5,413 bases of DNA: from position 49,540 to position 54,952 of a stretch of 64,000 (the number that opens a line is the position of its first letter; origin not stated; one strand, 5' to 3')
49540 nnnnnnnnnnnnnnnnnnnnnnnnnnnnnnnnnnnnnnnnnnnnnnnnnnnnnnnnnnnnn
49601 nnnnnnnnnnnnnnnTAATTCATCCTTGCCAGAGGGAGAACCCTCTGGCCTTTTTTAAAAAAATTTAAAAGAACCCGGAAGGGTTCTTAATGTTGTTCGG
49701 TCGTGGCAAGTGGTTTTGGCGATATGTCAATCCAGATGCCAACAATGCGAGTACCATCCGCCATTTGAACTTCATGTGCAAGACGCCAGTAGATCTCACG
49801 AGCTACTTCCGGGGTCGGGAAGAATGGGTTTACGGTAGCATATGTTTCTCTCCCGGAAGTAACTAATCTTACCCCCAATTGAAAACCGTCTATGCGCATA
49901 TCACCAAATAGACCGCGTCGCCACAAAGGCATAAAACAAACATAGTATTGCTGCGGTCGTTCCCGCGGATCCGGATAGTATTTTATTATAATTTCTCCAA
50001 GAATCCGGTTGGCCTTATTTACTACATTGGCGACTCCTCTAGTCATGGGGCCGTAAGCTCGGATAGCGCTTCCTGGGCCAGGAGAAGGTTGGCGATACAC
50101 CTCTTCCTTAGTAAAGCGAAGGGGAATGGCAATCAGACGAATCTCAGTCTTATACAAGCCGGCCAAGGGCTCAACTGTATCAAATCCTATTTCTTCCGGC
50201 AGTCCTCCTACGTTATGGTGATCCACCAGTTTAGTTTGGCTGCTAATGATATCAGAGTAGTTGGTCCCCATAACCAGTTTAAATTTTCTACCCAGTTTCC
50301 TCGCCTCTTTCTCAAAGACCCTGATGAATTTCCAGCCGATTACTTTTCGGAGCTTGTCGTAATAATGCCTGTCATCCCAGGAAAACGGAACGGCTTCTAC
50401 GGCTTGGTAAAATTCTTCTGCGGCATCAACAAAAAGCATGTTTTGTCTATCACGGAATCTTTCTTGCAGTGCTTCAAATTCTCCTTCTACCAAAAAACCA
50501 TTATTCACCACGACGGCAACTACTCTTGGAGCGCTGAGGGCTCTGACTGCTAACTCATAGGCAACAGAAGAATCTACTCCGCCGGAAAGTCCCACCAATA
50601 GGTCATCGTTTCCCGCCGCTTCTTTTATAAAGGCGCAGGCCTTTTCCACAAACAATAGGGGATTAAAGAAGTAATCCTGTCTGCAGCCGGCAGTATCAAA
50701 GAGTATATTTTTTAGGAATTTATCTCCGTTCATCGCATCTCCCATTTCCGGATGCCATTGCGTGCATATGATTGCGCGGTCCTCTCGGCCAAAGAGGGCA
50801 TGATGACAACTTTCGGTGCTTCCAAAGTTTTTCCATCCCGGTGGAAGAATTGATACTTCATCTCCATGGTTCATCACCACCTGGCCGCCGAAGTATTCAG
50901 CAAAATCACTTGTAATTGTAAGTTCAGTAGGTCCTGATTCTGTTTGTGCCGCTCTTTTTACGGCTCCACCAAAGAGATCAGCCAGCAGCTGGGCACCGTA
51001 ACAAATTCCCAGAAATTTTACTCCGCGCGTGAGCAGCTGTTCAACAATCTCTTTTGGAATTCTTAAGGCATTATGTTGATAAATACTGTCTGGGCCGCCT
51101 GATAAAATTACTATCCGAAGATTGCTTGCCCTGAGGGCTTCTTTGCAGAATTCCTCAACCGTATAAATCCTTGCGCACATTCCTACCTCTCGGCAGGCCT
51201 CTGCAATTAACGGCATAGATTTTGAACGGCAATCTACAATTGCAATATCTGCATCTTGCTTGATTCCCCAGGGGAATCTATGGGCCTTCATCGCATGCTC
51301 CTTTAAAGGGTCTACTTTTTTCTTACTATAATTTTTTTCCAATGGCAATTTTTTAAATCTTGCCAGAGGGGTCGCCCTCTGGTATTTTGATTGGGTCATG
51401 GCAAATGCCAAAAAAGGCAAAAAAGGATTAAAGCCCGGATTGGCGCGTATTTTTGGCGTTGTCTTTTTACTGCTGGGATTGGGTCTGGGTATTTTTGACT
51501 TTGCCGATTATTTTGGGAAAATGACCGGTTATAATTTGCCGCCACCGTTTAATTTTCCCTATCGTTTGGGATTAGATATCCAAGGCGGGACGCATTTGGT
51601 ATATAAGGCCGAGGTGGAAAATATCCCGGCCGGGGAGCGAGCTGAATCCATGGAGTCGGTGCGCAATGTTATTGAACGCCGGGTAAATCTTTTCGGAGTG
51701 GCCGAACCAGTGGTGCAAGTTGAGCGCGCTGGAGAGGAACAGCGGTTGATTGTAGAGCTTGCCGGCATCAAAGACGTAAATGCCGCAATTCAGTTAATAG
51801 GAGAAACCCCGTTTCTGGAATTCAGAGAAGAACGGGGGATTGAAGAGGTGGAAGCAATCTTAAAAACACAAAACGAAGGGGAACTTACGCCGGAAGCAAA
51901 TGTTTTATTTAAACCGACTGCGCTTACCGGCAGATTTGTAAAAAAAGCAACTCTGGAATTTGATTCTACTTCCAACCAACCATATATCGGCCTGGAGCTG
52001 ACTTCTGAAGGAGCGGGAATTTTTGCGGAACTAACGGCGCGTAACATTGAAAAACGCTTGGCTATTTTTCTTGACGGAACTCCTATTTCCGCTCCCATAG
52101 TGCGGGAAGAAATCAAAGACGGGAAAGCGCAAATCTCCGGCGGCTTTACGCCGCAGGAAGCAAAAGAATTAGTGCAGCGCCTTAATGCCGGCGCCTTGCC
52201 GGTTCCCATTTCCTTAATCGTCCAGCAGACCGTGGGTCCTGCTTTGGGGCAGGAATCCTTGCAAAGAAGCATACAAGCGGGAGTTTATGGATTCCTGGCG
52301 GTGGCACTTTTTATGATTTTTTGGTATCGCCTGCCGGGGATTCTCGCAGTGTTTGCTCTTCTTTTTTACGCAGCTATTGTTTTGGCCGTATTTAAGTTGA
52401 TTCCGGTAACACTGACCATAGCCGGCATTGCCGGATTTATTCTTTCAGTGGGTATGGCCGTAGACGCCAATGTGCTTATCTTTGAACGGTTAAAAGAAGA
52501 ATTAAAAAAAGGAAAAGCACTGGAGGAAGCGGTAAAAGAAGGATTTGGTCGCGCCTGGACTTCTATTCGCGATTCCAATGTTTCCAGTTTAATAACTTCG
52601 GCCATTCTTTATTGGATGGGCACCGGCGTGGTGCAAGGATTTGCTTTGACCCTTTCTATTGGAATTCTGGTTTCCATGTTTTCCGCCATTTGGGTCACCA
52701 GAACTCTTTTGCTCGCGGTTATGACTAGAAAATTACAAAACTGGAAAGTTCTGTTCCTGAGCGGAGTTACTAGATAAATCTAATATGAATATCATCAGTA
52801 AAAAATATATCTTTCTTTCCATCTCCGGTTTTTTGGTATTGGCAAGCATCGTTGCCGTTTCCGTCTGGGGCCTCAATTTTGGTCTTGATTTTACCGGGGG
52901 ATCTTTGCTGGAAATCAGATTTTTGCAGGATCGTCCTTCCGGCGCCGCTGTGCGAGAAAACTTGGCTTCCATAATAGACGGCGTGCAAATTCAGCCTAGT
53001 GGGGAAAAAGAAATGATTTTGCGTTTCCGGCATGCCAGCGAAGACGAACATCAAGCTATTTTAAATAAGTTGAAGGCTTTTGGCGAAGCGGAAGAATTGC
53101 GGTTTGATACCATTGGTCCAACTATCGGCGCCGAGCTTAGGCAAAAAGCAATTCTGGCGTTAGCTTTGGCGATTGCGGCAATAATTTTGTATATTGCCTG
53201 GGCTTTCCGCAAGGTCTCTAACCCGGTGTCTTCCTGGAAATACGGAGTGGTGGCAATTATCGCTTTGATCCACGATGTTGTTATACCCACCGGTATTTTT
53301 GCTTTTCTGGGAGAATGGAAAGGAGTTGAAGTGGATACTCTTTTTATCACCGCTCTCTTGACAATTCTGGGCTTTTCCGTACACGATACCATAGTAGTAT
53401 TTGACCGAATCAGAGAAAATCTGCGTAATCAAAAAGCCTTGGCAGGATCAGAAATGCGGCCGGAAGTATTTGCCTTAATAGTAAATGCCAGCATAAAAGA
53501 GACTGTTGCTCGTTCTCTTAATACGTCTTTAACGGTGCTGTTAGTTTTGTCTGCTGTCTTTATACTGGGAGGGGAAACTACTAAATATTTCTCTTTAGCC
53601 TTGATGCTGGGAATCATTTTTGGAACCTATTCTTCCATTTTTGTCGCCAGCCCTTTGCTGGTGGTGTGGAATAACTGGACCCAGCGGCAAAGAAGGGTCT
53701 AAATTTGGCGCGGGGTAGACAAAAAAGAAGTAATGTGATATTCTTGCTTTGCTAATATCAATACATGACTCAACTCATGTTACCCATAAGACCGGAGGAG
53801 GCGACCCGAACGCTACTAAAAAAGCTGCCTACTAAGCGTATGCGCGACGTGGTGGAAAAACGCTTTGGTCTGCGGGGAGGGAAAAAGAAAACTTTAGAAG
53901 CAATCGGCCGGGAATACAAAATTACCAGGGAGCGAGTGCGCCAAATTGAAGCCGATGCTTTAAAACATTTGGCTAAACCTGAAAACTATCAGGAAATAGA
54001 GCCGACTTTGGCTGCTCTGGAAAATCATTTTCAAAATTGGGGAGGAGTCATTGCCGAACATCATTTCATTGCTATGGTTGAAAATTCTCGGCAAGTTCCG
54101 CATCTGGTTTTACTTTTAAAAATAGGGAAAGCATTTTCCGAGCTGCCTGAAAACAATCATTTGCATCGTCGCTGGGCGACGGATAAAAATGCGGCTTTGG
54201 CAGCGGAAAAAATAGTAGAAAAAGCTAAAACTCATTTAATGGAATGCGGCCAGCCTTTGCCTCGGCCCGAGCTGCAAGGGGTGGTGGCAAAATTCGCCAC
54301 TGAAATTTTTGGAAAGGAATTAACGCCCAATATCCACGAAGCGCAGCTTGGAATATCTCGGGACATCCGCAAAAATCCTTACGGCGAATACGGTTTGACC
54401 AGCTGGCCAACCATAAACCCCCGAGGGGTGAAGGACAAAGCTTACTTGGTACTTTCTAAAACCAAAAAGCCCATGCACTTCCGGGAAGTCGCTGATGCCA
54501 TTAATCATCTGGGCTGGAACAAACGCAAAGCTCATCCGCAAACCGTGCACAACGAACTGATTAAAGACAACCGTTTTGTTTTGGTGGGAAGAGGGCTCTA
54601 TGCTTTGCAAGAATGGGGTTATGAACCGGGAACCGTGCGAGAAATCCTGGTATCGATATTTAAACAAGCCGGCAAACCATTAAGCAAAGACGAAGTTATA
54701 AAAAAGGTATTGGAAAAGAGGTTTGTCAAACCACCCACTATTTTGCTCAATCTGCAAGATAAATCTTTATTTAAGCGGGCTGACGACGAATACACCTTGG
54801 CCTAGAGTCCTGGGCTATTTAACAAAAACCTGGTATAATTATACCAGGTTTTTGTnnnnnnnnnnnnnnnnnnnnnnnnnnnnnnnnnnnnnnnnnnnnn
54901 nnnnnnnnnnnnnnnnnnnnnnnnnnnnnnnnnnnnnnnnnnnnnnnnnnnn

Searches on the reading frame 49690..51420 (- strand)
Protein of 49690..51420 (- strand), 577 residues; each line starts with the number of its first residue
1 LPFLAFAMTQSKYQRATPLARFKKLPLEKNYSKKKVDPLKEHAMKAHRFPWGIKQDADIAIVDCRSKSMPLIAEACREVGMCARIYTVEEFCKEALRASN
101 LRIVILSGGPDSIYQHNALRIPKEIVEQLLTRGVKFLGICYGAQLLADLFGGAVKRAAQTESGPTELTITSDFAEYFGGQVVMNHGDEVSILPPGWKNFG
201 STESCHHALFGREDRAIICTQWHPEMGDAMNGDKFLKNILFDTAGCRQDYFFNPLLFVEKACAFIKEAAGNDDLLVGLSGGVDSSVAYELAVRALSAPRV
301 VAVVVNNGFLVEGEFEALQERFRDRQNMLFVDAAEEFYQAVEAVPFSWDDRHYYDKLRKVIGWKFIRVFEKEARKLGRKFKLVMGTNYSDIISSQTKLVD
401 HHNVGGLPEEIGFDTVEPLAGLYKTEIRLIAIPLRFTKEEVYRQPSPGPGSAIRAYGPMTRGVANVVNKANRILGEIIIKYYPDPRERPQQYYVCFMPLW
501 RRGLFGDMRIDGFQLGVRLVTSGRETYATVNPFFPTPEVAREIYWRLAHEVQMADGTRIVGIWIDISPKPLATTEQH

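Call 9: search_protein_families(library=pfam, proteins=[window:49690-51420:-], max_evalue=0.001)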
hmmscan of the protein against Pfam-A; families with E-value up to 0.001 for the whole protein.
window:49690-51420:- (577 aa): 2 families
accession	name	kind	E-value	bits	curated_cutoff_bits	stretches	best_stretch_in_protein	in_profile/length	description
PF00117.34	GATase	-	6.8e-24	85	22.8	1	61-241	2-188/190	Glutamine amidotransferase class-I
PF02540.23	NAD_synthase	-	1.4e-06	28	21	1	260-306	4-53/242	NAD synthase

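Call 81: search_protein_families(library=padloc, proteins=[window:49690-51291:-], max_evalue=0.001)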
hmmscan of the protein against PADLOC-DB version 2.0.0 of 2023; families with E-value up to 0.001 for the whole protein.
window:49690-51291:- (534 aa): 0 families

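Call 82: search_protein_families(library=ncbifam, proteins=[window:49690-51291:-], max_evalue=0.001)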
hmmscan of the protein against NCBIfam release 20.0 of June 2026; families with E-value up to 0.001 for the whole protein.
window:49690-51291:- (534 aa): 24 families
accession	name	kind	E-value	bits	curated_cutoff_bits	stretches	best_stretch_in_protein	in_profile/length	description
NF000848.1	PRK00074.1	equivalog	4.8e-99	332.3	400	1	16-532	1-510/512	glutamine-hydrolyzing GMP synthase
TIGR00884.1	guaA_Cterm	equivalog_domain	3.5e-57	194.1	338.75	1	214-532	2-308/310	glutamine-hydrolyzing GMP synthase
TIGR00888.1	guaA_Nterm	equivalog_domain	1.9e-32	112.2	172.15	1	16-203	1-187/188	glutamine-hydrolyzing GMP synthase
NF001975.0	PRK00758.1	equivalog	1.5e-21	76.9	198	1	15-197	3-179/185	GMP synthase subunit A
NF005458.0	PRK07053.1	equivalog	7.6e-14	51.7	250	1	40-186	30-183/234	glutamine amidotransferase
NF004212.0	PRK05665.1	equivalog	2.3e-11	43.9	309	1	67-183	68-188/241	amidotransferase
NF010587.0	PRK13980.1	equivalog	1.2e-10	41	255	1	219-263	19-66/267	NAD+ synthase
NF005743.0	PRK07567.1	equivalog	1e-09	38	264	1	57-184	51-193/245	glutamine amidotransferase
NF006562.0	PRK09065.1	equivalog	2.1e-09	37.3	205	1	44-187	42-194/242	glutamine amidotransferase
NF002048.0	PRK00876.1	subfamily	1.2e-07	30.8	313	1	231-261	40-70/330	NAD(+) synthase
TIGR00268.2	TIGR00268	equivalog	3.2e-07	29.9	150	1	228-282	13-67/259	ATP-dependent sacrificial sulfur transferase LarE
NF045546.1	GCDPHdlase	equivalog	4.4e-06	26.9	250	1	56-195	53-193/198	gamma-glutamyl-CDP-amidate hydrolase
TIGR00552.1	nadE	equivalog_domain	6.2e-06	25.6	63.65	1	226-263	20-57/251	NAD(+) synthase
NF010367.0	PRK13795.1-2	equivalog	7.2e-06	24.7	456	1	215-308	227-322/584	hypothetical protein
NF005072.0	PRK06490.1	equivalog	1.6e-05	24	339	1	61-187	62-191/251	glutamine amidotransferase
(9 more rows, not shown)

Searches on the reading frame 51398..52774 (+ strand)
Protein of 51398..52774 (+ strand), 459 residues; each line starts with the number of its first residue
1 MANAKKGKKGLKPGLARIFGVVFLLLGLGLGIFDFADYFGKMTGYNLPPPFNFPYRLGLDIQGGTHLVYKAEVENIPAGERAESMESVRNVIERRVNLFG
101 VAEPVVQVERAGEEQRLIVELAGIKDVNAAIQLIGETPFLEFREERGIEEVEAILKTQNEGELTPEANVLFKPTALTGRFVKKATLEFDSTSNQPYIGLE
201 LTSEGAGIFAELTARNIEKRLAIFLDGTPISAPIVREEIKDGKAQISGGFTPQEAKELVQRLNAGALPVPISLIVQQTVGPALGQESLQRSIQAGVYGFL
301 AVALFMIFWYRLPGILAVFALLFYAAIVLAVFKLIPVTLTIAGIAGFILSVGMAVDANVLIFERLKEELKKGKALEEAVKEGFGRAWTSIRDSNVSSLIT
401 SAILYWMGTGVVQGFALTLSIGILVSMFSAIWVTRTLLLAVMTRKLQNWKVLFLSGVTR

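Call 9: search_protein_families(library=pfam, proteins=[window:51398-52774:+], max_evalue=0.001)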
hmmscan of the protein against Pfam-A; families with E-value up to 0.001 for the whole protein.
window:51398-52774:+ (459 aa): 4 families
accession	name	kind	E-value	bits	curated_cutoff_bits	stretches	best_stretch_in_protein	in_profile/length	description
PF22599.2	SecDF_P1_head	-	1.9e-29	102.3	27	1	166-269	10-114/114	SecDF, P1 head subdomain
PF02355.23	SecD_SecF_C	-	1.9e-17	63.8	20.5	1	274-442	16-187/189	Protein export membrane protein SecD/SecF, C-terminal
PF21760.3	SecD_1st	-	7e-16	57.9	27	1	85-145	1-58/60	Protein translocase subunit SecDF, P1 domain, N-terminal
PF03176.21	MMPL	-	1.7e-09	37.6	20.5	1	317-445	177-305/333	MMPL family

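Call 45: find_related_loci(query=window:51398-52774:+, collection=metagenome_contigs, flank=10000)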
Query window:51398-52774:+ (459 aa) in metagenome_contigs; peptide patterns used: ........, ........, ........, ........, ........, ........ (x = any residue, [..] = any of these).
318 stretches matched a pattern; 123 encode a relative of the query (tblastn E <= 1e-3); the best 80 are kept; 80 distinct loci.
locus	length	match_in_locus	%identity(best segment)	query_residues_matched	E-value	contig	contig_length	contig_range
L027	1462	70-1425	70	8-459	0e+0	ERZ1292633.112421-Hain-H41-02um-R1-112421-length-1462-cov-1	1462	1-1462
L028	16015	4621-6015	65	4-459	0e+0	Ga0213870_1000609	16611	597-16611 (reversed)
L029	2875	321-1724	62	1-459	0e+0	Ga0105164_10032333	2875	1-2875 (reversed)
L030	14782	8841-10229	64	5-459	0e+0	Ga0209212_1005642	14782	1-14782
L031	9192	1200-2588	64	5-459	0e+0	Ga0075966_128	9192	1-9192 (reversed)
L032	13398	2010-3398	64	5-459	0e+0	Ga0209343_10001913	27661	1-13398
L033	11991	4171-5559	64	5-459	0e+0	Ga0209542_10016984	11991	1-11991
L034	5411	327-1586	69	50-459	0e+0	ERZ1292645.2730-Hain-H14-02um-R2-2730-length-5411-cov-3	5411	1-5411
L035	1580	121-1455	59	17-453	0e+0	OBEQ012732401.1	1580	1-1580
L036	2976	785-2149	58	17-459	7e-179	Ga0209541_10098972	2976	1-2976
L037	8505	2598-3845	62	46-459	2e-168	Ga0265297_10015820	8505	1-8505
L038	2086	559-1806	63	46-459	0e+0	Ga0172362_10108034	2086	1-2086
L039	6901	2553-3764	63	46-446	6e-169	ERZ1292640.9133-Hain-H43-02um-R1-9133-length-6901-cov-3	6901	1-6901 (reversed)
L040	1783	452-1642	65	46-438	0e+0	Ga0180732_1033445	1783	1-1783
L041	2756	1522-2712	65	46-438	7e-179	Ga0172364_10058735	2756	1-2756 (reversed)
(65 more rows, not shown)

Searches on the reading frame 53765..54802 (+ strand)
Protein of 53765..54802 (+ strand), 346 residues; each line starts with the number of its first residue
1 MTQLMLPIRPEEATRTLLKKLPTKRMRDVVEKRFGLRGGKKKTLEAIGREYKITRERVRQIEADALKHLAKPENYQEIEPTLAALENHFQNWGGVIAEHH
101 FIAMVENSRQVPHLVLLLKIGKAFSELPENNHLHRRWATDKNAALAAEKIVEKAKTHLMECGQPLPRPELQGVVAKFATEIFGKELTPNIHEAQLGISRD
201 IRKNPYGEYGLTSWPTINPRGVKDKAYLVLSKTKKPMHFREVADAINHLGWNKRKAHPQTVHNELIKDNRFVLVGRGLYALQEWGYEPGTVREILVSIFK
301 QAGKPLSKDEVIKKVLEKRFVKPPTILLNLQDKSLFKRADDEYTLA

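Call 9: search_protein_families(library=pfam, proteins=[window:53765-54802:+], max_evalue=0.001)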
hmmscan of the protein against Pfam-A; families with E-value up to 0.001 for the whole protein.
window:53765-54802:+ (346 aa): 2 families
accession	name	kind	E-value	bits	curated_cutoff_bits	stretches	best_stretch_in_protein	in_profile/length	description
PF05066.19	HARE-HTH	-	3.3e-13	50.3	25.9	1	222-284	3-71/71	HB1, ASXL, restriction endonuclease HTH domain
PF04545.22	Sigma70_r4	-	7.5e-13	48.2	24.1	1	23-70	6-49/50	Sigma-70, region 4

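Call 14: find_encoding_contigs(protein=window:53765-54802:+, flank=10000, max_places=6)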
Protein window:53765-54802:+ (346 aa): 3 contigs read that carry it; 3 places shown.
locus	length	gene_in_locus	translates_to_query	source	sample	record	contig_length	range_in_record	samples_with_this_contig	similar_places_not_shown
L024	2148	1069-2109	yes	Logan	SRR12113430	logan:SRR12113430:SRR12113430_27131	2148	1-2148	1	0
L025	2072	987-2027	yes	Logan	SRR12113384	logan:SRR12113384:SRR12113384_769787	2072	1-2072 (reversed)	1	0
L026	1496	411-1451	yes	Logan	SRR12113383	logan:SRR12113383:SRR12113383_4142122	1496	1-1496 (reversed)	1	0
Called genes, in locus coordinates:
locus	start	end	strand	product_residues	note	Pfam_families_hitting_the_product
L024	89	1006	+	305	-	PF07549:Sec_GG (weak), PF02355:SecD_SecF_C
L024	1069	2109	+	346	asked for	PF04545:Sigma70_r4, PF05066:HARE-HTH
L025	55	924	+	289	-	PF07549:Sec_GG (weak), PF02355:SecD_SecF_C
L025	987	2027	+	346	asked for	PF04545:Sigma70_r4, PF05066:HARE-HTH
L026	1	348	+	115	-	?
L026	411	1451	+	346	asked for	PF04545:Sigma70_r4, PF05066:HARE-HTH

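Call 82: search_protein_families(library=ncbifam, proteins=[window:53765-54802:+], max_evalue=0.001)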
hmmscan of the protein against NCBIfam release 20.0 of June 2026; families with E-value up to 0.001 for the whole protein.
window:53765-54802:+ (346 aa): 25 families
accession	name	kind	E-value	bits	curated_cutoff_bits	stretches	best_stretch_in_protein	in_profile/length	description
NF041931.2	MzaA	equivalog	1.8e-15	56.8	800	1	13-80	646-712/726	MZA anti-phage system associated sigma-70 family RNA polymerase sigma factor MzaA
NF004208.0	PRK05658.1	equivalog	3.3e-15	56.1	555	1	12-76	560-623/631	RNA polymerase sigma factor RpoD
NF005643.0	PRK07406.1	equivalog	4.7e-14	52.2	500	1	17-76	332-390/397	RNA polymerase sigma factor RpoD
TIGR02393.1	RpoD_Cterm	equivalog_domain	9.5e-14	51.6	354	1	12-78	168-233/238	RNA polymerase sigma factor RpoD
NF006666.0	PRK09210.1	equivalog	1.1e-13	51.3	572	1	18-76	306-363/370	RNA polymerase sigma factor RpoD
NF005785.0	PRK07598.1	equivalog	1.2e-13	50.7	554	1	15-82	345-411/415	RNA polymerase sigma factor SigC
NF004562.0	PRK05901.1-4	equivalog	3e-13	49.2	779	1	17-87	489-558/571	RNA polymerase sigma factor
NF004207.0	PRK05657.1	equivalog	3.9e-13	49.4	394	1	14-71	259-315/329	RNA polymerase sigma factor RpoS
TIGR02394.1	rpoS_proteo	equivalog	5.4e-13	49.1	378.7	1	13-71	215-272/285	RNA polymerase sigma factor RpoS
NF004561.0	PRK05901.1-3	equivalog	1.1e-11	44.5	582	1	17-76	472-530/537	RNA polymerase sigma factor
NF005920.0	PRK07921.1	subfamily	1.3e-11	44.1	464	1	15-76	261-321/328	RNA polymerase sigma factor SigB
TIGR02997.1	Sig70-cyanoRpoD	subfamily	1.4e-11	44.2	384.5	1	15-69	244-297/298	RNA polymerase sigma factor, RpoD/SigA family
NF005642.0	PRK07405.1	subfamily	1.2e-10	41.1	524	1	17-73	254-309/318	RNA polymerase sigma factor SigD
NF004560.0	PRK05901.1-1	equivalog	9.1e-10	38.2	711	1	23-76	456-509/516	RNA polymerase sigma factor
NF004615.0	PRK05949.1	subfamily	1.8e-09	37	530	1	15-71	261-316/327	RNA polymerase sigma factor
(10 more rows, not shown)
